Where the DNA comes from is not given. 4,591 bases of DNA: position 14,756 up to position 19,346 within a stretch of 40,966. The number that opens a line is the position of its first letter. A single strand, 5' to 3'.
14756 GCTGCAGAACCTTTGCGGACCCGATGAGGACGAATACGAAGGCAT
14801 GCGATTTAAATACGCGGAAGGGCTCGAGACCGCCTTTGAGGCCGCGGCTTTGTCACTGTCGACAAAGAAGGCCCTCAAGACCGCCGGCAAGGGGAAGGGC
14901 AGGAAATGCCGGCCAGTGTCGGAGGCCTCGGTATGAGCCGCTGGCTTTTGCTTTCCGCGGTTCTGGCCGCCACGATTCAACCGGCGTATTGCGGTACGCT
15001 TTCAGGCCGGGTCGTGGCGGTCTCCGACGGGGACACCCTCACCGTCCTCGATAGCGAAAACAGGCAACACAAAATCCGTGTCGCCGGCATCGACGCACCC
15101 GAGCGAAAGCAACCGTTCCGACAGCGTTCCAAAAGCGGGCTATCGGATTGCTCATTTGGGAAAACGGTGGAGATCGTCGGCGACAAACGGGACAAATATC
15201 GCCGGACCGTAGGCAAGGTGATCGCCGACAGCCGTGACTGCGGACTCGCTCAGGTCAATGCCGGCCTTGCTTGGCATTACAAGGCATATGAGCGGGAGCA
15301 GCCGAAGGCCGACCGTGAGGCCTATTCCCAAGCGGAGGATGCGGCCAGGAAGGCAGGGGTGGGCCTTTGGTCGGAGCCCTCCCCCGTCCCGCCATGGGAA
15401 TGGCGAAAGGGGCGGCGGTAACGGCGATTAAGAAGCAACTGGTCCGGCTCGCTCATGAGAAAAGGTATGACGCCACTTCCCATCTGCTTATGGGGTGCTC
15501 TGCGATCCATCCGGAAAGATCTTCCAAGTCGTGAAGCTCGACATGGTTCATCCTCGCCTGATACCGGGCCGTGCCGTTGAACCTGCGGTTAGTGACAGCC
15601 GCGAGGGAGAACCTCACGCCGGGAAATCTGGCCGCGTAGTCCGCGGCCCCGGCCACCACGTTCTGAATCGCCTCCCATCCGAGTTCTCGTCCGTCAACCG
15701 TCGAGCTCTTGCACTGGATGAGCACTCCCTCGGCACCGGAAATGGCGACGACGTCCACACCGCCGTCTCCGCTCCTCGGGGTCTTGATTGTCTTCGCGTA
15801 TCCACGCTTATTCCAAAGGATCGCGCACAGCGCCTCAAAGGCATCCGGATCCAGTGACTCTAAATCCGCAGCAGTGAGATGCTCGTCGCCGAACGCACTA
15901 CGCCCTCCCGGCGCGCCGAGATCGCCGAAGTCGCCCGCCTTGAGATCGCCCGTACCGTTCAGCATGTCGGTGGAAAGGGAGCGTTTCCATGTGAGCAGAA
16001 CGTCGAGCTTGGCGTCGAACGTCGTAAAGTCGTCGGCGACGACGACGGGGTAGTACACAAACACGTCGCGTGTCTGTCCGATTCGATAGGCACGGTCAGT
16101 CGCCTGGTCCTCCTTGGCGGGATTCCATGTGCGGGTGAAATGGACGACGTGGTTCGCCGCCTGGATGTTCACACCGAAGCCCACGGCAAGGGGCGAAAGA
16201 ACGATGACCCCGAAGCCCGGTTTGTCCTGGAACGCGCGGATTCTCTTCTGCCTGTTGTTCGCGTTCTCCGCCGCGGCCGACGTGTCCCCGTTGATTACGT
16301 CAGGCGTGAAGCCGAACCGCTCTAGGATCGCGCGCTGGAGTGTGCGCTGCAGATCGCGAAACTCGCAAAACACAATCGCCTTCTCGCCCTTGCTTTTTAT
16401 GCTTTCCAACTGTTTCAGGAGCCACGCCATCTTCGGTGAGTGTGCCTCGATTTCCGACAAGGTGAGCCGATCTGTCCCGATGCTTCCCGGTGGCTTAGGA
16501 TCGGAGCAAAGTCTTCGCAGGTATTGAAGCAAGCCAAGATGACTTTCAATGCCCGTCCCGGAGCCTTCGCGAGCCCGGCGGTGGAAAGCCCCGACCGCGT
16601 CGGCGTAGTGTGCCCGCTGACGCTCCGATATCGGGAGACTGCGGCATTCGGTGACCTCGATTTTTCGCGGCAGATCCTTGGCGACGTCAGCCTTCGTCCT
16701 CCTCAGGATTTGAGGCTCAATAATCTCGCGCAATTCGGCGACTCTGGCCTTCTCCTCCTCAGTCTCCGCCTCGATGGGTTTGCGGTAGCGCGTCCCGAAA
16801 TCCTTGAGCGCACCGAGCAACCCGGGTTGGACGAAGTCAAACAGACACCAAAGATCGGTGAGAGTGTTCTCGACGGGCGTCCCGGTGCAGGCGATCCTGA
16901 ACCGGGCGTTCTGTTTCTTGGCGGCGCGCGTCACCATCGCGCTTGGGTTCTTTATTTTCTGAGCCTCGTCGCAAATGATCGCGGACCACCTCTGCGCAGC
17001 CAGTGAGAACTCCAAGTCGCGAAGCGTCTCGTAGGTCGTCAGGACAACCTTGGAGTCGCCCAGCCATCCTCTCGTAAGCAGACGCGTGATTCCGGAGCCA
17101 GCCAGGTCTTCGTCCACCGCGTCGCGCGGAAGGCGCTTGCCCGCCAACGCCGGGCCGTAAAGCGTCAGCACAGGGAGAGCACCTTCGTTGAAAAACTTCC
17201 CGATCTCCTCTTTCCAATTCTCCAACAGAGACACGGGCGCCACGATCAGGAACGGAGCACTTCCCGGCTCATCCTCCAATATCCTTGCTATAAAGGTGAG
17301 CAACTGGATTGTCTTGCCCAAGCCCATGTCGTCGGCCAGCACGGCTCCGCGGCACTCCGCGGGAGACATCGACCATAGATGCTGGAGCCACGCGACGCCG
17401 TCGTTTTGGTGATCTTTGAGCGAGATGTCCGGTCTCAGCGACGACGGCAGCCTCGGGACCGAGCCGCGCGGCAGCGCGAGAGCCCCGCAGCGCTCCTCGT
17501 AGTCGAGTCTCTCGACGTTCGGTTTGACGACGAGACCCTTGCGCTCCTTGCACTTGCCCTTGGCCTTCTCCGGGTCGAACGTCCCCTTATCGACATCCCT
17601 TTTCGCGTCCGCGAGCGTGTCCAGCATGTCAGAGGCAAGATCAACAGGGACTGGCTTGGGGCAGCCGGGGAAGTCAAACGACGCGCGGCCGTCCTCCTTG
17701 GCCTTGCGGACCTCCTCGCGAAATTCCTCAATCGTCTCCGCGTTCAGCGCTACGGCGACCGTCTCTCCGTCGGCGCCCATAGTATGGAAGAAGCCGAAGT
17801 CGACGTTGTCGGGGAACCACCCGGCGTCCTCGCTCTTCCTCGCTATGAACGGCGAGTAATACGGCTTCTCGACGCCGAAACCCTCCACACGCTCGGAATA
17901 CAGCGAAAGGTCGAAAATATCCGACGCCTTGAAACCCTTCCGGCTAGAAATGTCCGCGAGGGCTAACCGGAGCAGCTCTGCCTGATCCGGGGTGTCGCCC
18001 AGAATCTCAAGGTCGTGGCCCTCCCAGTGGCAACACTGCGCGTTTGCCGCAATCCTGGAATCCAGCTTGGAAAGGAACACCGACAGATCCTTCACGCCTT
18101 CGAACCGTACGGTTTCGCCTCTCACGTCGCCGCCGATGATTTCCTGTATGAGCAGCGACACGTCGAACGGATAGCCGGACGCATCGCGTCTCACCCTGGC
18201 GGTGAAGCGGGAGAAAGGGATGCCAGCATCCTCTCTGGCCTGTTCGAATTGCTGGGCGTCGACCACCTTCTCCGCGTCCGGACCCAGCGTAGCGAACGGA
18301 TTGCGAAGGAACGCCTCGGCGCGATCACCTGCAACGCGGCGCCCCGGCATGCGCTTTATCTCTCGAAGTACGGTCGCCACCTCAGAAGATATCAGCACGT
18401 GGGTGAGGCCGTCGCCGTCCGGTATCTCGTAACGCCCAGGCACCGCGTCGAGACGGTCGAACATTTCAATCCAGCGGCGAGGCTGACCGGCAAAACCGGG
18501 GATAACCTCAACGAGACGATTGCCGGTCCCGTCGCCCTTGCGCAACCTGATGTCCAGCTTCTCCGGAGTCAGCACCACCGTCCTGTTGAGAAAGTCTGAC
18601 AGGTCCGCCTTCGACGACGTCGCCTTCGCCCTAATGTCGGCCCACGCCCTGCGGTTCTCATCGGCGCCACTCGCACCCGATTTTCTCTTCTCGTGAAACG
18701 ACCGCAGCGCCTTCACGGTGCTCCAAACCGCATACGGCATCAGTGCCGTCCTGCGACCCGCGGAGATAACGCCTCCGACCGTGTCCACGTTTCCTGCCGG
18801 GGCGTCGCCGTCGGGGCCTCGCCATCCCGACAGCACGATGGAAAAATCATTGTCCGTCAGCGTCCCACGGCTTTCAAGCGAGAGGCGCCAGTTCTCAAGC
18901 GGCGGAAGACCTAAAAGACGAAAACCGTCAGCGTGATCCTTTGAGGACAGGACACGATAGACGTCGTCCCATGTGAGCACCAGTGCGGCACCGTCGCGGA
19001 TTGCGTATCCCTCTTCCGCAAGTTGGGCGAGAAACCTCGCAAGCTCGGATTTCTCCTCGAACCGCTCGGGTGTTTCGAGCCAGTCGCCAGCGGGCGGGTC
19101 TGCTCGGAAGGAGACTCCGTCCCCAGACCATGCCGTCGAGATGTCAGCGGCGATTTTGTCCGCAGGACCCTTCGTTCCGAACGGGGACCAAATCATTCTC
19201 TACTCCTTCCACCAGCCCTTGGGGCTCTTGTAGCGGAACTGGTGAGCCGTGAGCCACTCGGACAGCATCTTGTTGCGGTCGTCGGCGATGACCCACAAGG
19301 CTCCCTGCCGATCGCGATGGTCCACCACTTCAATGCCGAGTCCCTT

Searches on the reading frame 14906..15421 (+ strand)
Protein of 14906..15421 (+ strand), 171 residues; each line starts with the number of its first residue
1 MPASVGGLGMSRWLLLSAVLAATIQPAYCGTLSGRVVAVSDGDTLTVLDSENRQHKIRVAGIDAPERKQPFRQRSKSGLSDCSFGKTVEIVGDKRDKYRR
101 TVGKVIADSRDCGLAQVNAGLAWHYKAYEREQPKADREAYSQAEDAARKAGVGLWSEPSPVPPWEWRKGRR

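Call 25: search_protein_families(library=padloc, proteins=[window:14906-15421:+], max_evalue=0.001)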
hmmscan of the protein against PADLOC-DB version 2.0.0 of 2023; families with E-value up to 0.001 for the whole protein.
window:14906-15421:+ (171 aa): 1 family
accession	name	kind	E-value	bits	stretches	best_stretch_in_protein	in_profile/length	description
PDLC01096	C3a212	-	2e-09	35.1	1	32-157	46-178/279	SNc+LTD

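Call 26: search_protein_families(library=pfam, proteins=[window:14906-15421:+], max_evalue=0.001)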
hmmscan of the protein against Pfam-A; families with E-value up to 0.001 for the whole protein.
window:14906-15421:+ (171 aa): 1 family
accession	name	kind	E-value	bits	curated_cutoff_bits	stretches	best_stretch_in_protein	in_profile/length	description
PF00565.23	SNase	-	1.6e-20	74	21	1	56-157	1-107/107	Staphylococcal nuclease homologue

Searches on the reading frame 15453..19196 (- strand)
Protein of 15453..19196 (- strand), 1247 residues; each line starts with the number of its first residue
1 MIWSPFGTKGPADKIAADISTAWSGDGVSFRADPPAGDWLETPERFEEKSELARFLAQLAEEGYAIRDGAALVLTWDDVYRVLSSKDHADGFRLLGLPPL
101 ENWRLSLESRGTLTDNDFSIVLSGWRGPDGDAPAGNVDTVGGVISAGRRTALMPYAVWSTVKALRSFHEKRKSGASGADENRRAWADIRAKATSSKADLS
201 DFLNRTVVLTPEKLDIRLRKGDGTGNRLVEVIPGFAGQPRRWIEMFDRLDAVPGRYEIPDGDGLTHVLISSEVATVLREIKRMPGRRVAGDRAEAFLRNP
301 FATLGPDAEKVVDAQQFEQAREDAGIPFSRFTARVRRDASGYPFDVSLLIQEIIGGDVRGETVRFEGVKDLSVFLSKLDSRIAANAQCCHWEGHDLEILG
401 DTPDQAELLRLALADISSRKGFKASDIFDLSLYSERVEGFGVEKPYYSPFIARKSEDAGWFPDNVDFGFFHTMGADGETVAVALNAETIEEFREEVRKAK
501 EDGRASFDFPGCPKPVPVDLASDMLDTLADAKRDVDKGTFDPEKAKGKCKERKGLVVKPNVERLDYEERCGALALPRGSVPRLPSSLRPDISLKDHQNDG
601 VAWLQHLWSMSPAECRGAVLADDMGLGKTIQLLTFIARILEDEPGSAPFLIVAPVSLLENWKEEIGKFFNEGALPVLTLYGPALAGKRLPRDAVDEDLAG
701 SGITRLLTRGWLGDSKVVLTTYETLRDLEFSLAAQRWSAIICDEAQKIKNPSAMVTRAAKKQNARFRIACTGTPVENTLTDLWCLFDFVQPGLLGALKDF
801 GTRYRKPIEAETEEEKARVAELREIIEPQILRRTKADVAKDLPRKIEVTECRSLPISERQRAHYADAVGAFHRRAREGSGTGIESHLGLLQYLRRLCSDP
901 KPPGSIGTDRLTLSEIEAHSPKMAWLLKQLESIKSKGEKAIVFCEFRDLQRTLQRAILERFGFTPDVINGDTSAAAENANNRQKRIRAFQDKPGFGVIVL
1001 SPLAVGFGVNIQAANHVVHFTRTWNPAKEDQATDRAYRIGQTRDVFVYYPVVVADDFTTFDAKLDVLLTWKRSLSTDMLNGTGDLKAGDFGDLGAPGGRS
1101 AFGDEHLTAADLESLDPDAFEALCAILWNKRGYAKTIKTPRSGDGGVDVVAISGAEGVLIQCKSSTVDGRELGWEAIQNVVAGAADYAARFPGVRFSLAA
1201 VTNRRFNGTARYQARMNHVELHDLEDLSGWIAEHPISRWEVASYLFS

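Call 25: search_protein_families(library=padloc, proteins=[window:15453-19196:-], max_evalue=0.001)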
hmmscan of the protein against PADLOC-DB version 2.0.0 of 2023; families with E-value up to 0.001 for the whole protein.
window:15453-19196:- (1247 aa): 42 families (the best 25 are shown)
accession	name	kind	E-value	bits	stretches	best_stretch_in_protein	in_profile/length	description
PDLC00632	ZorD1|ZorD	-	0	1490.5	1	16-1094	19-1095/1101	"SWI2/SNF2 helicase, Mrr-like nuclease"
PDLC02854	DpdE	-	2.1e-250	831.7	1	52-1092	46-1075/1083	DpdE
PDLC00631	ZorD1|ZorD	-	2.5e-215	715.5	2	425-1238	278-1067/1071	"SWI2/SNF2 helicase, Mrr-like nuclease"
PDLC00634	ZorD1|ZorD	-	1.7e-171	570.5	2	431-1082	337-972/1208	"SWI2/SNF2 helicase, Mrr-like nuclease"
PDLC00629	ZorD1|ZorD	-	1.3e-161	537.7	2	429-1084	333-960/1012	"SWI2/SNF2 helicase, Mrr-like nuclease"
PDLC00633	ZorD1|ZorD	-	1.8e-151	504.2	3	701-1077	526-883/908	"SWI2/SNF2 helicase, Mrr-like nuclease"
PDLC00628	ZorD1|ZorD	-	3e-135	450.4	2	543-1060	467-952/1171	"SWI2/SNF2 helicase, Mrr-like nuclease"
PDLC00627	ZorD1|ZorD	-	1.4e-130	435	2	714-1075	606-985/1006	"SWI2/SNF2 helicase, Mrr-like nuclease"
PDLC00630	ZorD1|ZorD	-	2.8e-90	302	1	595-1187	130-751/817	"SWI2/SNF2 helicase, Mrr-like nuclease"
PDLC02842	DpdE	-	1.6e-78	262.6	1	591-1049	700-1125/1176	DpdE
PDLC02850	DpdE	-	1.1e-72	243.5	1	580-1083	794-1246/1282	DpdE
PDLC02845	DpdE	-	2e-64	216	1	592-1090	843-1284/1293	DpdE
PDLC02849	DpdE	-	8.3e-64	214.1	1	591-1079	399-833/857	DpdE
PDLC02851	DpdE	-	1.9e-52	176.3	1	591-1084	596-1040/1055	DpdE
PDLC02848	DpdE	-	5.2e-45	151.7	1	580-947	346-673/856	DpdE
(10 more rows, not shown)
